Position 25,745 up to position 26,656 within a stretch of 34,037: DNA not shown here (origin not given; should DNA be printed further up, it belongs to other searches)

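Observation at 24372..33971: Clustered, duplicated and apparently regulated inositol-phosphate module in an otherwise minimal genome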

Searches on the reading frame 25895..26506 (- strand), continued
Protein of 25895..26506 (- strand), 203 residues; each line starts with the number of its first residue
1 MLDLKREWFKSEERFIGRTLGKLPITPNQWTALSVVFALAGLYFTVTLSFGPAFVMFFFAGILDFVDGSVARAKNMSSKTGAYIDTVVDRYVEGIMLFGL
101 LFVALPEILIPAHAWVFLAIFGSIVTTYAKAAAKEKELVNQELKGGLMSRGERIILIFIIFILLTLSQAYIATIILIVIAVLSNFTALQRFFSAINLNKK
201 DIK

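Call 54: search_protein_families(library=pfam, proteins=[L066:1661-2563:+, L066:3050-3883:+, L066:6310-7005:-, L066:7248-8363:-, L066:8382-8735:-, L066:10611-11552:-, L066:11554-13860:-, L066:13845-14333:-, L066:16130-17110:-, L066:17112-19343:-], max_evalue=0.001)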
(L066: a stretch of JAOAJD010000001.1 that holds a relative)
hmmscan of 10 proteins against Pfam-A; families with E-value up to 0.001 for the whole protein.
L066:1661-2563:+ (300 aa): 0 families

L066:3050-3883:+ (277 aa): 0 families

L066:6310-7005:- (231 aa): 0 families

L066:7248-8363:- (371 aa): 1 family
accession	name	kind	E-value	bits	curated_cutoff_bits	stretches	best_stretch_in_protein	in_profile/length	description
PF01702.25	TGT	-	7.2e-132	440.2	26.3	1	17-367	2-353/357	Queuine tRNA-ribosyltransferase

L066:8382-8735:- (117 aa): 2 families
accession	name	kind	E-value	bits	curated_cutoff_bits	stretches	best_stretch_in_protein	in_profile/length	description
PF03551.20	PadR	-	5.4e-12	46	27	1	38-104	1-74/75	Transcriptional regulator PadR-like family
PF22665.2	DUF6293_C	-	4.4e-05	24.3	27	1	38-105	36-100/101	DUF6293 C-terminal winged helix domain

L066:10611-11552:- (313 aa): 0 families

L066:11554-13860:- (768 aa): 3 families
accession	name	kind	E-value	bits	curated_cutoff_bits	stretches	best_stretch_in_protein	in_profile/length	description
PF00092.34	VWA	-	2e-20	74.2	23.8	1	387-537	15-172/174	von Willebrand factor type A domain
PF13519.12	VWA_2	-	2.2e-10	41.5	27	1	386-477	18-106/107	von Willebrand factor type A domain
PF13768.12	VWA_3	-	0.00024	21.6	27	1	433-525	64-154/155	von Willebrand factor type A domain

L066:13845-14333:- (162 aa): 0 families

L066:16130-17110:- (326 aa): 1 family
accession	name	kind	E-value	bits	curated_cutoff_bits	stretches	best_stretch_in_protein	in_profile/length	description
PF00294.29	PfkB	-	4.3e-40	138.3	25.8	1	27-296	21-297/302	pfkB family carbohydrate kinase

L066:17112-19343:- (743 aa): 1 family
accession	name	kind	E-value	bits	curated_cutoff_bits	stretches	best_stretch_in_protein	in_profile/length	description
PF01835.25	MG2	-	3.2e-08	34.3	32.8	0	352-430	4-85/96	MG2 domain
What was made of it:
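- Tried and rejected: Pfam scan of the genes flanking the cassette in the Iainarchaeum locus L066: no archaeal marker genes (call 54).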

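Call 61: search_protein_families(library=pfam, proteins=[L008:10723-11421:+, L009:11482-12141:+, L011:12159-12680:+, L015:4178-4831:+, L023:10603-11259:+, L023:11249-11911:+, L063:10606-11370:+, L007:10626-11336:+, L038:10648-11466:+, L051:10645-11655:-], max_evalue=0.001)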
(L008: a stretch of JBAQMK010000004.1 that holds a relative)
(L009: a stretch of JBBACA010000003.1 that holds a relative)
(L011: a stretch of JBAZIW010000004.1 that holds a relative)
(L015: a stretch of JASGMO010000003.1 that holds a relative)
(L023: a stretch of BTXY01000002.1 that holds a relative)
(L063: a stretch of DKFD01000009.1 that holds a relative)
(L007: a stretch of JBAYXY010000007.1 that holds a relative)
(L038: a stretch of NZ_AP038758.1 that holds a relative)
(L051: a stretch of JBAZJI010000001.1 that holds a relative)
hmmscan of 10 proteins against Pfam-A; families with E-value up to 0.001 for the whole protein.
L008:10723-11421:+ (232 aa): 2 families
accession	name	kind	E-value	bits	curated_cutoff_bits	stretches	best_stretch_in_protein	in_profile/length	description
PF13419.12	HAD_2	-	2.5e-08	34.7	23.8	1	22-143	1-117/178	Haloacid dehalogenase-like hydrolase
PF00702.32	Hydrolase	-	0.00015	22.7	26.4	1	22-183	4-184/191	haloacid dehalogenase-like hydrolase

L009:11482-12141:+ (219 aa): 2 families
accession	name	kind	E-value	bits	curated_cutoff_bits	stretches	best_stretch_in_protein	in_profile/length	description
PF13419.12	HAD_2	-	2.4e-30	106.4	23.8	1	9-190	1-178/178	Haloacid dehalogenase-like hydrolase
PF00702.32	Hydrolase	-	5.7e-24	86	26.4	1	6-184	1-191/191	haloacid dehalogenase-like hydrolase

L011:12159-12680:+ (173 aa): 2 families
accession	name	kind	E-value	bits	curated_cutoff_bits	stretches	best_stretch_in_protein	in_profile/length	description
PF00892.27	EamA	-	5.9e-08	33.5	28.2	1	3-83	2-81/135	EamA-like transporter family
PF06800.18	Sugar_transport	-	3.6e-07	30.3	26.3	1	68-172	29-131/280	Sugar transport protein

L015:4178-4831:+ (217 aa): 2 families
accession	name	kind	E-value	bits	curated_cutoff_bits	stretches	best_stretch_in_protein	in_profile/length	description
PF13419.12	HAD_2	-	3.6e-30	105.8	23.8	1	7-188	1-178/178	Haloacid dehalogenase-like hydrolase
PF00702.32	Hydrolase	-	9.8e-25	88.5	26.4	1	4-182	1-191/191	haloacid dehalogenase-like hydrolase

L023:10603-11259:+ (218 aa): 2 families
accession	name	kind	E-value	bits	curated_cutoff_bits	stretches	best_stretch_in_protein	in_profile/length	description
PF13419.12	HAD_2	-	1.4e-29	103.9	23.8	1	9-186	1-176/178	Haloacid dehalogenase-like hydrolase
PF00702.32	Hydrolase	-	7.3e-23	82.4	26.4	1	6-182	1-191/191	haloacid dehalogenase-like hydrolase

L023:11249-11911:+ (220 aa): 2 families
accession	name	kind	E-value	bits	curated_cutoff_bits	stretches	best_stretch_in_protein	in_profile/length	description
PF13419.12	HAD_2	-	3e-30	106.1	23.8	1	9-189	1-176/178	Haloacid dehalogenase-like hydrolase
PF00702.32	Hydrolase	-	1.4e-23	84.7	26.4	1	6-185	1-191/191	haloacid dehalogenase-like hydrolase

L063:10606-11370:+ (254 aa): 8 families
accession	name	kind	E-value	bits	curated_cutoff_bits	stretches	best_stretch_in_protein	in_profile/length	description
PF08241.18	Methyltransf_11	-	7.4e-19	68.6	21.2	1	42-138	2-94/95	Methyltransferase domain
PF13649.12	Methyltransf_25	-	2e-16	60.9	27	1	40-135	1-97/97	Methyltransferase domain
PF13847.12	Methyltransf_31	-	6.8e-13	49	27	1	37-141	4-111/145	Methyltransferase domain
PF08242.18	Methyltransf_12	-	1.5e-11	45.3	30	1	42-137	2-98/98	Methyltransferase domain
PF01209.24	Ubie_methyltran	-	1.9e-10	41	20.1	1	30-140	41-152/233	ubiE/COQ5 methyltransferase family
PF05175.20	MTS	-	8.3e-07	29.2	23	1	36-147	31-146/170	Methyltransferase small domain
PF13489.12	Methyltransf_23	-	1.9e-06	28.2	27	1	39-176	25-154/164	Methyltransferase domain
PF05148.21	Methyltransf_8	-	0.00061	20.1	27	0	28-138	64-155/219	Hypothetical methyltransferase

L007:10626-11336:+ (236 aa): 3 families
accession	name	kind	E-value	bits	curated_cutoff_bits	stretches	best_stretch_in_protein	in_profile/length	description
PF13419.12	HAD_2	-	3e-27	96.3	23.8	1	23-203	1-177/178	Haloacid dehalogenase-like hydrolase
PF00702.32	Hydrolase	-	1.2e-23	84.9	26.4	1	20-198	1-191/191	haloacid dehalogenase-like hydrolase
PF12710.13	HAD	-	0.00011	23.1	27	1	23-140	1-120/189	haloacid dehalogenase-like hydrolase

L038:10648-11466:+ (272 aa): 0 families

L051:10645-11655:- (336 aa): 1 family
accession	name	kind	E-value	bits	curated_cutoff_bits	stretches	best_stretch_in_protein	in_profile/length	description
PF04055.27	Radical_SAM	-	1.1e-16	61.9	29.5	1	78-226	4-157/166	Radical SAM superfamily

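Call 63: search_protein_families(library=ncbifam, proteins=[L015:4178-4831:+, L008:10723-11421:+, L003:8770-9429:+, L004:10612-11301:+, L061:2199-3008:+], max_evalue=0.00001)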
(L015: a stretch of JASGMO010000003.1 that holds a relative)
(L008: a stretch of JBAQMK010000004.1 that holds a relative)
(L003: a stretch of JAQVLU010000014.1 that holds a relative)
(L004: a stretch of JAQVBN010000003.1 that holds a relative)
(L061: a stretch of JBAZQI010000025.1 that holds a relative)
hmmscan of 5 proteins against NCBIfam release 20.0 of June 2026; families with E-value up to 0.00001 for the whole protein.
L015:4178-4831:+ (217 aa): 23 families
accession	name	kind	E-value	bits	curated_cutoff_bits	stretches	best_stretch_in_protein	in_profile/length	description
TIGR02009.1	PGMB-YQAB-SF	subfamily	3e-32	112.3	153.35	1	4-188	1-186/186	beta-phosphoglucomutase family hydrolase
NF008000.0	PRK10725.1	equivalog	4.8e-25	88.8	215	1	3-183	4-180/188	fructose-1-phosphate/6-phosphogluconate phosphatase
NF053653.1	InDiPhoBT2121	equivalog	2.1e-24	86.3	245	1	5-189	2-187/216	inorganic diphosphatase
NF008087.0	PRK10826.1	equivalog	2.8e-24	86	191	1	2-210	5-214/222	hexitol phosphatase HxpB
TIGR01990.1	bPGM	equivalog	5.1e-24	85.3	189.4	1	4-188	1-186/187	beta-phosphoglucomutase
NF046057.1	bifunc_MtlD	equivalog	1.7e-22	79.7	800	1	3-210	6-214/683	bifunctional mannitol-1-phosphate dehydrogenase/phosphatase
NF007854.0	PRK10563.1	equivalog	1.6e-17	63.9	211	1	1-187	1-184/221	6-phosphogluconate phosphatase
TIGR01509.1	HAD-SF-IA-v3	subfamily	2.3e-17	63.6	29.4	1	7-185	2-151/154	HAD-IA family hydrolase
NF009695.0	PRK13222.1-2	equivalog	2.5e-16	59.9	225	1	2-215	4-222/226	phosphoglycolate phosphatase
NF009694.0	PRK13222.1-1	equivalog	4.3e-16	59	415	1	119-210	141-234/252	phosphoglycolate phosphatase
NF008610.0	PRK11587.1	equivalog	4.7e-16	58.8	282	1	4-210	3-202/219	sugar phosphatase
TIGR02253.1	CTE7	subfamily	3.2e-15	56.5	169.75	1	4-210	2-219/221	TIGR02253 family HAD-type hydrolase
TIGR01449.2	PGP_bact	equivalog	1.4e-13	50.9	180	1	106-210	102-208/213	phosphoglycolate phosphatase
NF009697.0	PRK13222.1-4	equivalog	2e-13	50.2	327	1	2-195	5-200/232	phosphoglycolate phosphatase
NF009804.0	PRK13288.1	equivalog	6.5e-13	48.6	218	1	3-188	2-181/215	pyrophosphatase PpaX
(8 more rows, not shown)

L008:10723-11421:+ (232 aa): 0 families

L003:8770-9429:+ (219 aa): 24 families
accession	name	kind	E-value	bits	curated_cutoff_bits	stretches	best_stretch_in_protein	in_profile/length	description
TIGR02009.1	PGMB-YQAB-SF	subfamily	6.7e-34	117.7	153.35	1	9-191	1-186/186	beta-phosphoglucomutase family hydrolase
TIGR01990.1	bPGM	equivalog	1.2e-25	90.6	189.4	1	9-191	1-186/187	beta-phosphoglucomutase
NF008000.0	PRK10725.1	equivalog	2e-25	90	215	1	8-190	4-184/188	fructose-1-phosphate/6-phosphogluconate phosphatase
NF053653.1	InDiPhoBT2121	equivalog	1.8e-24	86.5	245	1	10-191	2-186/216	inorganic diphosphatase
NF008087.0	PRK10826.1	equivalog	1e-23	84.2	191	1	7-213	5-214/222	hexitol phosphatase HxpB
NF046057.1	bifunc_MtlD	equivalog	1.1e-22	80.3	800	1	7-188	5-188/683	bifunctional mannitol-1-phosphate dehydrogenase/phosphatase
NF007854.0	PRK10563.1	equivalog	8.9e-18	64.8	211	1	6-189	1-183/221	6-phosphogluconate phosphatase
TIGR01509.1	HAD-SF-IA-v3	subfamily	1.2e-16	61.3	29.4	1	12-189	2-152/154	HAD-IA family hydrolase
NF009695.0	PRK13222.1-2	equivalog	9.3e-16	58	225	1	6-216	3-220/226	phosphoglycolate phosphatase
NF008610.0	PRK11587.1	equivalog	3.2e-15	56.1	282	1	9-213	3-202/219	sugar phosphatase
NF009694.0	PRK13222.1-1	equivalog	1.1e-14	54.3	415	1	122-213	141-234/252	phosphoglycolate phosphatase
TIGR02253.1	CTE7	subfamily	1.5e-14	54.3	169.75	1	9-213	2-219/221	TIGR02253 family HAD-type hydrolase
NF009804.0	PRK13288.1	equivalog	2.5e-13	50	218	1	8-197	2-185/215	pyrophosphatase PpaX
TIGR02254.1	YjjG_YfnB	equivalog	3.7e-13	49.5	159.9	1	9-214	1-219/223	YjjG family noncanonical pyrimidine nucleotidase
NF009697.0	PRK13222.1-4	equivalog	1.6e-12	47.2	327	1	4-196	2-198/232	phosphoglycolate phosphatase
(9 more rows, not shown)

L004:10612-11301:+ (229 aa): 22 families
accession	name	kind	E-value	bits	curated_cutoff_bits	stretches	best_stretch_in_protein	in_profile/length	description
TIGR02009.1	PGMB-YQAB-SF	subfamily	2.8e-29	102.6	153.35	1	11-195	1-186/186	beta-phosphoglucomutase family hydrolase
NF053653.1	InDiPhoBT2121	equivalog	2.2e-22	79.7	245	1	12-197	2-188/216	inorganic diphosphatase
TIGR01990.1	bPGM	equivalog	3.3e-22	79.4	189.4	1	11-195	1-186/187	beta-phosphoglucomutase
NF046057.1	bifunc_MtlD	equivalog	1.2e-19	70.2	800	1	132-195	128-191/683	bifunctional mannitol-1-phosphate dehydrogenase/phosphatase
NF008000.0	PRK10725.1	equivalog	3.3e-19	69.7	215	1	11-190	5-180/188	fructose-1-phosphate/6-phosphogluconate phosphatase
NF007854.0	PRK10563.1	equivalog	4.1e-18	65.9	211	1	10-193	3-183/221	6-phosphogluconate phosphatase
NF008087.0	PRK10826.1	equivalog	1.2e-17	64.3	191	1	109-218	105-215/222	hexitol phosphatase HxpB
TIGR02253.1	CTE7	subfamily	9e-17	61.6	169.75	1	11-218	2-220/221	TIGR02253 family HAD-type hydrolase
TIGR01509.1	HAD-SF-IA-v3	subfamily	2.8e-16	60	29.4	1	14-190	2-149/154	HAD-IA family hydrolase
NF009804.0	PRK13288.1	equivalog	1.8e-14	53.7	218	1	10-195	2-181/215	pyrophosphatase PpaX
NF008610.0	PRK11587.1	equivalog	3.3e-14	52.7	282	1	11-218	3-203/219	sugar phosphatase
NF009694.0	PRK13222.1-1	equivalog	1.2e-11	44.5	415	1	114-222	129-239/252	phosphoglycolate phosphatase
TIGR01549.1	HAD-SF-IA-v1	subfamily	1.8e-11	44.6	23.3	1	99-169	63-130/149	HAD-IA family hydrolase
NF009697.0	PRK13222.1-4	equivalog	2.4e-11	43.4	327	1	7-222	3-222/232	phosphoglycolate phosphatase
TIGR01449.2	PGP_bact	equivalog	4.1e-10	39.6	180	1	113-217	102-208/213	phosphoglycolate phosphatase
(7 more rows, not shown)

L061:2199-3008:+ (269 aa): 30 families (the best 25 are shown)
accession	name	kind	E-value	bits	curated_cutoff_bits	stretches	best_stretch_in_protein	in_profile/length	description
TIGR02009.1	PGMB-YQAB-SF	subfamily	2.2e-34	119.3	153.35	1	56-239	1-186/186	beta-phosphoglucomutase family hydrolase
TIGR01990.1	bPGM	equivalog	3.8e-27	95.5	189.4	1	56-239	1-186/187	beta-phosphoglucomutase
NF008087.0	PRK10826.1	equivalog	1.8e-26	93.1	191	1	54-259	5-212/222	hexitol phosphatase HxpB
NF008000.0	PRK10725.1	equivalog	3.9e-24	85.8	215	1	55-236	4-182/188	fructose-1-phosphate/6-phosphogluconate phosphatase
NF053653.1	InDiPhoBT2121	equivalog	3.8e-22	78.9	245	1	57-239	2-186/216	inorganic diphosphatase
TIGR02253.1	CTE7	subfamily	2.4e-20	73.3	169.75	1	56-246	2-201/221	TIGR02253 family HAD-type hydrolase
TIGR01509.1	HAD-SF-IA-v3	subfamily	1.1e-19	71.1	29.4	1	122-236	47-151/154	HAD-IA family hydrolase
NF046057.1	bifunc_MtlD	equivalog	6.3e-19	67.8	800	1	54-261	5-214/683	bifunctional mannitol-1-phosphate dehydrogenase/phosphatase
TIGR01449.2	PGP_bact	equivalog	1e-17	64.4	180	1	130-241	72-186/213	phosphoglycolate phosphatase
NF009804.0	PRK13288.1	equivalog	2.8e-17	62.9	218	1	54-245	1-185/215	pyrophosphatase PpaX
NF008610.0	PRK11587.1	equivalog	1.6e-16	60.3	282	1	54-245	1-187/219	sugar phosphatase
NF009695.0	PRK13222.1-2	equivalog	3.9e-14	52.7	225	1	54-263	4-219/226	phosphoglycolate phosphatase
TIGR01454.1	AHBA_synth_RP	hypoth_equivalog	1.4e-13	51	246.65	1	154-239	89-174/205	AHBA synthesis associated protein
NF007854.0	PRK10563.1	equivalog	2.3e-12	47.1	211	1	55-235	3-181/221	6-phosphogluconate phosphatase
TIGR01428.1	HAD_type_II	equivalog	1.7e-10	41.2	125.4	1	132-238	81-189/197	haloacid dehalogenase type II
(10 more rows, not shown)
